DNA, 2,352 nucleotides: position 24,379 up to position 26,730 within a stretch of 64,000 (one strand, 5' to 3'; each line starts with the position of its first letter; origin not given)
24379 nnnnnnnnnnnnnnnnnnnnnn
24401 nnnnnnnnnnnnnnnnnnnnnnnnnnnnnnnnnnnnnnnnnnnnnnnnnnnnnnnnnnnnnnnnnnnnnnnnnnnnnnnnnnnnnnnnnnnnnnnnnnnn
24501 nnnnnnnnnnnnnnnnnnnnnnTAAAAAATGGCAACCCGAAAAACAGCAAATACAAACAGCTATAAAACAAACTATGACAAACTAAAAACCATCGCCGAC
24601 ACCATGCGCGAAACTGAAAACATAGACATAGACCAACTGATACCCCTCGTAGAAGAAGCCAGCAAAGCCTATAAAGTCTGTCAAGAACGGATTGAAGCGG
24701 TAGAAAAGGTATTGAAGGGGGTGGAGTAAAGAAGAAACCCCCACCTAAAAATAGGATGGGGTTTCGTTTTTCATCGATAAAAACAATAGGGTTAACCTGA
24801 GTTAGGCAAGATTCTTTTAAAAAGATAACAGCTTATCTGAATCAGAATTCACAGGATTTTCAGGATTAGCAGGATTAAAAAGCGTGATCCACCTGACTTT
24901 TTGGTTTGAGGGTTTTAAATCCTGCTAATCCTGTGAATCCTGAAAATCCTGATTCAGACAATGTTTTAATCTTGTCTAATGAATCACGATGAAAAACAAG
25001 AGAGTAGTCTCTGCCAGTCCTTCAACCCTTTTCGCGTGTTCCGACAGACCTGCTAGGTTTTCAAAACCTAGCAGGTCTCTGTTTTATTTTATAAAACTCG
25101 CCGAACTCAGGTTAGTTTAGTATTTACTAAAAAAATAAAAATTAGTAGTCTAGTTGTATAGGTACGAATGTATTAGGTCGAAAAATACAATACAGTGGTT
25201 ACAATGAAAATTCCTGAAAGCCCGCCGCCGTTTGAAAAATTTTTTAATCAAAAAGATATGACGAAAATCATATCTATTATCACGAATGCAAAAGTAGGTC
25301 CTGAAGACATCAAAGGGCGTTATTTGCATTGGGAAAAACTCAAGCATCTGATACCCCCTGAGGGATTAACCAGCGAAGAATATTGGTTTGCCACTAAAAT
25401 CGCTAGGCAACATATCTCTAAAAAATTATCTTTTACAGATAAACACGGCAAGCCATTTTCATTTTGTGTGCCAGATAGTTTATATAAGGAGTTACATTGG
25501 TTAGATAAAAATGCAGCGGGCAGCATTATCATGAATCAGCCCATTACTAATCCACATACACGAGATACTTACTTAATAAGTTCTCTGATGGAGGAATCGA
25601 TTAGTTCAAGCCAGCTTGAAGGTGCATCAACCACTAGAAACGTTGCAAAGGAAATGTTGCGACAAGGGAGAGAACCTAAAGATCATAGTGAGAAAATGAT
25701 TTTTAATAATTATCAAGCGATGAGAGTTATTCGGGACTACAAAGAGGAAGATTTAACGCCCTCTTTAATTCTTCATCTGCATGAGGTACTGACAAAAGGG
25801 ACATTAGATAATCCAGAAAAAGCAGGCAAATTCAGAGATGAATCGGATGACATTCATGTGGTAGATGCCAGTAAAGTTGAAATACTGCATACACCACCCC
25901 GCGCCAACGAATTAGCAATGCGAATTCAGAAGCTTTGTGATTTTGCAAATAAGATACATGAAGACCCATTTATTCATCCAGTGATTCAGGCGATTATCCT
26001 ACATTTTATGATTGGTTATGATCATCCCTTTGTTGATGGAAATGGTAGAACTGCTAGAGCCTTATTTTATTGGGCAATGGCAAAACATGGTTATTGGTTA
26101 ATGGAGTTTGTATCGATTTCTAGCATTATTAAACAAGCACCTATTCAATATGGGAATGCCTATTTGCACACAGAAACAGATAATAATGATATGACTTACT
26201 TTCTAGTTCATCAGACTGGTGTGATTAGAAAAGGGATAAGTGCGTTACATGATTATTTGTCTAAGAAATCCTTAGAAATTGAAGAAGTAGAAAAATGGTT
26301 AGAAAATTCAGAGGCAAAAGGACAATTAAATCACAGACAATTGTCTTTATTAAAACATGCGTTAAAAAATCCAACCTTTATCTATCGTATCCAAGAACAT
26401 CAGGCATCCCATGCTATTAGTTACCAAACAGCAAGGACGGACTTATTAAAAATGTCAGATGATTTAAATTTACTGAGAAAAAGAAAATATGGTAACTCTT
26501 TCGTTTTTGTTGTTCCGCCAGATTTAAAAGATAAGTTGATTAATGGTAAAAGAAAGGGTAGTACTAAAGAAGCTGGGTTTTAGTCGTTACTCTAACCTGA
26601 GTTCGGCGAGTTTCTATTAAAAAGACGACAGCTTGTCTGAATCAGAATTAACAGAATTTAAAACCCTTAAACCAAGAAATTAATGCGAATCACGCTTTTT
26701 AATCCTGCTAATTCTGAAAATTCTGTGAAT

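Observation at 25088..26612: fic gene sits exactly where a palindromic repeat is split: possible cassette-like insertion into a hairpin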

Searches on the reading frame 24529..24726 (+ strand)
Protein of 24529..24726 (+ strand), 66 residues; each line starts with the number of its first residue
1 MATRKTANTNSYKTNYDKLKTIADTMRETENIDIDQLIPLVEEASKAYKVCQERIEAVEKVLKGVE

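Call 12: search_protein_families(library=pfam, proteins=[window:24529-24726:+])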
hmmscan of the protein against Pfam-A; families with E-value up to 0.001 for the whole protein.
window:24529-24726:+ (66 aa): 1 family
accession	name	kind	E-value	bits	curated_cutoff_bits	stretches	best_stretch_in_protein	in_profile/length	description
PF02609.21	Exonuc_VII_S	-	7e-08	32.8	24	1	12-60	1-48/52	Exonuclease VII small subunit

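Call 14: find_encoding_contigs(protein=window:24529-24726:+, flank=10000, max_places=10)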
Protein window:24529-24726:+ (66 aa): no gene with exactly this product is on record in the collection.

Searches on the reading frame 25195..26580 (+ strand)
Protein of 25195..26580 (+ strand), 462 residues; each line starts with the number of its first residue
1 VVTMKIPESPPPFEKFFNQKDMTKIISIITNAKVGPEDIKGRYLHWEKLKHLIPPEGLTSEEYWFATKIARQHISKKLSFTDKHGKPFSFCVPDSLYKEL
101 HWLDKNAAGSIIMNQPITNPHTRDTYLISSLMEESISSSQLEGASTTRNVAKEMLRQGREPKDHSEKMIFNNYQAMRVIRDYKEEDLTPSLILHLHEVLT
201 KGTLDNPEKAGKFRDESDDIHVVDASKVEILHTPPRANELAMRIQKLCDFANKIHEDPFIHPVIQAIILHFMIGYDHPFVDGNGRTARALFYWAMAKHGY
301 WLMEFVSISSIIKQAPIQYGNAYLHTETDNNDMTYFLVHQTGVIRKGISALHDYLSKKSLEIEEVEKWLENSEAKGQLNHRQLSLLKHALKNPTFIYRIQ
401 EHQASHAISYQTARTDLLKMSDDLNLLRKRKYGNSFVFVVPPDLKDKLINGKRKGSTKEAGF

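Call 11: find_encoding_contigs(protein=window:25204-26580:+, flank=10000, max_places=10)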
Protein window:25204-26580:+ (459 aa): no gene with exactly this product is on record in the collection.

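Call 12: search_protein_families(library=pfam, proteins=[window:25204-26580:+])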
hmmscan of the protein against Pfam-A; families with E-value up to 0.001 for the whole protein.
window:25204-26580:+ (459 aa): 1 family
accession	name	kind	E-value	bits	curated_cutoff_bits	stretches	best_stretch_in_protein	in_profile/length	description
PF02661.23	Fic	-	8.5e-19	68.6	24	1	184-290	2-91/93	Fic/DOC family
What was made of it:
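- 25204..26583 (+): fic CDS (459 aa from ATG; alternative GTG start at 25195). It is a class II (auto-inhibited) Fic/SoFic-like protein with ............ at residue 274 and SSQLEG at residue 135. Pfam Fic 68.6 bits (call 12).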

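Call 13: find_encoding_contigs(protein=window:25195-26580:+, flank=10000, max_places=10)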
Protein seq(462 aa) (462 aa): no gene with exactly this product is on record in the collection.

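Call 15: find_homologous_proteins(query=window:25204-26580:+, max_evalue=1e-10)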
Query window:25204-26580:+ (459 aa): 8000 proteins with E <= 1e-10 among 8000 candidates; the best 120 are listed.
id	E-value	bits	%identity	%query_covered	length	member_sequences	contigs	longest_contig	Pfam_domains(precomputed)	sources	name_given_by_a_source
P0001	2.0e-288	974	94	98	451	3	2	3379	PF02661.24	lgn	-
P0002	7.2e-237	805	77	98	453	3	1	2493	PF02661.24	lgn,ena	-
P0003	8.0e-234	795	76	97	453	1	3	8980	PF02661.24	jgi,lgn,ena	-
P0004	6.2e-233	792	76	98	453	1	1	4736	PF02661.24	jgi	-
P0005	3.6e-230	782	75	98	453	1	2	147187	PF02661.24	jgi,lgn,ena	-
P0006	5.7e-229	779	76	98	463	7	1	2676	PF02661.24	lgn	-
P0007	4.2e-228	776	75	98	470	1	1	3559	PF02661.24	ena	-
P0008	5.4e-228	775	75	98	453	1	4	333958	PF02661.24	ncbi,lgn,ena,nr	ncbi:MAG: Fic family protein [Pseudomonadales bacterium]|nr:Fic family protein [Pseudomonadales bact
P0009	5.4e-228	775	74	98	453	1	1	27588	PF02661.24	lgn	-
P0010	1.0e-227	774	74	98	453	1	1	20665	PF02661.24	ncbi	-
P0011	1.1e-227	774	74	98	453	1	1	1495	PF02661.24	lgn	-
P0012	1.3e-226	771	74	98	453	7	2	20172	PF02661.24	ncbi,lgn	ncbi:MAG: Fic family protein [Sedimenticola sp.]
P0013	6.4e-226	768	74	98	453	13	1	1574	PF02661.24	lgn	-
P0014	7.9e-226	768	75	98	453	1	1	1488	PF02661.24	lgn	-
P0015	1.0e-225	768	74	98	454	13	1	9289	PF02661.24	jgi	-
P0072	2.7e-200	684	66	97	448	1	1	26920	PF02661.24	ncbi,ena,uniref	ncbi:Fic family protein [Candidatus Albibeggiatoa sp. nov. BB20]|uniref:Fic family protein n=1 Tax=C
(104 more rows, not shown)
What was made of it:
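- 25204..26583 (+): The family is widespread at 65-77% identity in Gammaproteobacteria (call 15).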

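Call 16: find_encoding_contigs(protein=P0001, flank=10000, max_places=10)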
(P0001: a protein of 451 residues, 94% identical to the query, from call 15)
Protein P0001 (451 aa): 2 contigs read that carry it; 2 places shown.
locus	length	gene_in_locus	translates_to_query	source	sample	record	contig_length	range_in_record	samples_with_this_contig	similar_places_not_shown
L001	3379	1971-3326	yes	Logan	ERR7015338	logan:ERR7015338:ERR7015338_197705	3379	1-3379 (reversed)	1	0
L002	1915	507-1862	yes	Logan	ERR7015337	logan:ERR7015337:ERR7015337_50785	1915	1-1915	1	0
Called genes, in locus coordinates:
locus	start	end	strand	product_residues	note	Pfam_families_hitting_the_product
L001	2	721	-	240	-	?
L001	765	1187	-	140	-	PF09938:DUF2170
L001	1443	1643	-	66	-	PF01197:Ribosomal_L31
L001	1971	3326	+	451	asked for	PF02661:Fic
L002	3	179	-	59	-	?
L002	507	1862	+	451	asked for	PF02661:Fic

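Call 17: find_encoding_contigs(protein=P0072, flank=10000, max_places=4)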
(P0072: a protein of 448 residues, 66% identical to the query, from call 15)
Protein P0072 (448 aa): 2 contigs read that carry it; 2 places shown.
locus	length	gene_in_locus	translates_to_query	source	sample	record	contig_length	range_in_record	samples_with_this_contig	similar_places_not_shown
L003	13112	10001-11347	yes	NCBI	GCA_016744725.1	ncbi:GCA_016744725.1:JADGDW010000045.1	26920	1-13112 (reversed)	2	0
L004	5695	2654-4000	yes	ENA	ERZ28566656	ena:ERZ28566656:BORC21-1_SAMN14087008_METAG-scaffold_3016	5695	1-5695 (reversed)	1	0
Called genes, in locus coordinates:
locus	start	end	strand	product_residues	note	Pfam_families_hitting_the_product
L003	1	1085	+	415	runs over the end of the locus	PF00109:ketoacyl-synt, PF02801:Ketoacyl-synt_C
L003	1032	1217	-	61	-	-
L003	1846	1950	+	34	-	-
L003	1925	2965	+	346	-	-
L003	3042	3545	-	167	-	PF02600:DsbB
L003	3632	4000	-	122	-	-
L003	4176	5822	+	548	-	PF07603:Lcl_C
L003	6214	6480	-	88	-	PF06769:YoeB_toxin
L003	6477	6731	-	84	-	PF02604:PhdYeFM_antitox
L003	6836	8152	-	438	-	PF17874:TPR_MalT (weak), PF24885:TPR_NPHP3 (faint), PF13432:TPR_16 (faint), PF00515:TPR_1 (faint), PF07719:TPR_2 (faint), PF13176:TPR_7 (faint), PF13424:TPR_12, PF13374:TPR_10 (weak), +1 more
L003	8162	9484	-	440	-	-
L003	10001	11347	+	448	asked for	PF02661:Fic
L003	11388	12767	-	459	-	PF00206:Lyase_1, PF14698:ASL_C2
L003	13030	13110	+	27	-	?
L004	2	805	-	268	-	?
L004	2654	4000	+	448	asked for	PF02661:Fic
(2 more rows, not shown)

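Call 28: search_protein_families(library=ncbifam, proteins=[window:25204-26580:+], max_evalue=0.01)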
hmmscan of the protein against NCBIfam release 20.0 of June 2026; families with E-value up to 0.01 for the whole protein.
window:25204-26580:+ (459 aa): 3 families
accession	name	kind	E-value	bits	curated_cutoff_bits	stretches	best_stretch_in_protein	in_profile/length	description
NF046030.1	ProtAdlyltaseSoFic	equivalog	5.5e-13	48.6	550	1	218-438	139-349/361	protein adenylyltransferase Fic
NF041381.1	XopAC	subfamily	4.5e-05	22.3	450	1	149-296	265-415/451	XopAC/AvrAC family type III secretion system effector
TIGR02613.1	mob_myst_B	hypoth_equivalog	0.00044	20.2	124.4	1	238-296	87-145/186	mobile mystery protein B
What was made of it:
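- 25204..26583 (+): NCBIfam SoFic equivalog scores only 48.6 against a cutoff of 550 (call 28).
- On Fic / SoFic-type protein: NCBIfam's SoFic equivalog scores 48.6 bits against a cutoff of 550 (call 28).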

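Call 70: search_protein_families(library=padloc, proteins=[window:25204-26580:+], max_evalue=0.01)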
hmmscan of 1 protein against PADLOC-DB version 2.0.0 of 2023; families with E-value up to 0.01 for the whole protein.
window:25204-26580:+ (459 aa): 9 families
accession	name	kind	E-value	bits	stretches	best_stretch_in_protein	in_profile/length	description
PDLC03963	SoFic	-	6.4e-38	129.1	1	111-432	43-348/361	-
PDLC04966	PDC-S24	-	4.1e-13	47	1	174-318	221-363/497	-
PDLC04836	PDC-S04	-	3.6e-09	34.1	1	166-296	71-191/244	-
PDLC04840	PDC-S04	-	2.6e-07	28.6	1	123-294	7-177/227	-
PDLC04837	PDC-S04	-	3.3e-06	24.6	1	135-289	33-180/234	-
PDLC04839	PDC-S04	-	5.2e-06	24.3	1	267-307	134-174/205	-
PDLC04838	PDC-S04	-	6.6e-05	20.8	1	269-299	139-169/209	-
PDLC04963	PDC-S23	-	0.00017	19.1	1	263-297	233-266/312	-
PDLC04965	PDC-S23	-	0.00047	17.7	1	263-298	249-284/327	-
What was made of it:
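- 25204..26583 (+): PADLOC SoFic 129 bits (call 70).
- On Fic / SoFic-type protein: PADLOC SoFic scores 129 bits and covers profile positions 43-348 of 361 (call 70).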

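Call 71: search_solved_structures(query=window:25204-26580:+, max_evalue=0.001)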
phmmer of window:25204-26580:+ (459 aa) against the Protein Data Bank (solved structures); distinct sequences matched with E-value up to 0.001: 25.
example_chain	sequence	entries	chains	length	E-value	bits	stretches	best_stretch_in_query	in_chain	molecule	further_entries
7xux_A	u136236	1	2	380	1.3e-11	47.2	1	129-299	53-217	Fido domain-containing protein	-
7cb8_A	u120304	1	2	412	9.7e-10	41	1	128-309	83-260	Fic-domain containing protein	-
6i7j_A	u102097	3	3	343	9.4e-09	37.8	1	183-297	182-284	Adenosine monophosphate-protein transferase FICD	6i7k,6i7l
6zmd_B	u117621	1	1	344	1e-08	37.6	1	184-297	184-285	Protein adenylyltransferase FICD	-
9yz5_A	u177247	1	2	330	1.4e-08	37.2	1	204-297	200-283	Protein adenylyltransferase FICD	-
6i7g_A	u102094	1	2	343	1.4e-08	37.2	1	187-297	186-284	Adenosine monophosphate-protein transferase FICD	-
4u04_A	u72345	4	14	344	1.4e-08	37.2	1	187-297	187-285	Adenosine monophosphate-protein transferase FICD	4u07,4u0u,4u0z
6i7h_A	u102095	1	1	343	1.5e-08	37.1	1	204-297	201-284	Adenosine monophosphate-protein transferase FICD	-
4u0s_A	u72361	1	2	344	1.6e-08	37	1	204-297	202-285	Adenosine monophosphate-protein transferase FICD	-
6i7i_A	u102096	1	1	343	1.6e-08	37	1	204-297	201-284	Adenosine monophosphate-protein transferase FICD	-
4rgl_A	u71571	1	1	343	1.9e-08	36.8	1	164-345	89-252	Filamentation induced by cAMP protein Fic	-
7b7z_A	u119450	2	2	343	2.2e-07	33.3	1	183-297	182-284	Protein adenylyltransferase FICD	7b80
8uqu_A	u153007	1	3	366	6.5e-07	31.7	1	128-313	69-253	Fido domain-containing protein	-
5jj6_A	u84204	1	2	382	7e-06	28.3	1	120-297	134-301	Adenosine monophosphate-protein transferase FICD homolog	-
5jj7_A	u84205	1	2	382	7.1e-06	28.3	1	120-297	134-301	Adenosine monophosphate-protein transferase FICD homolog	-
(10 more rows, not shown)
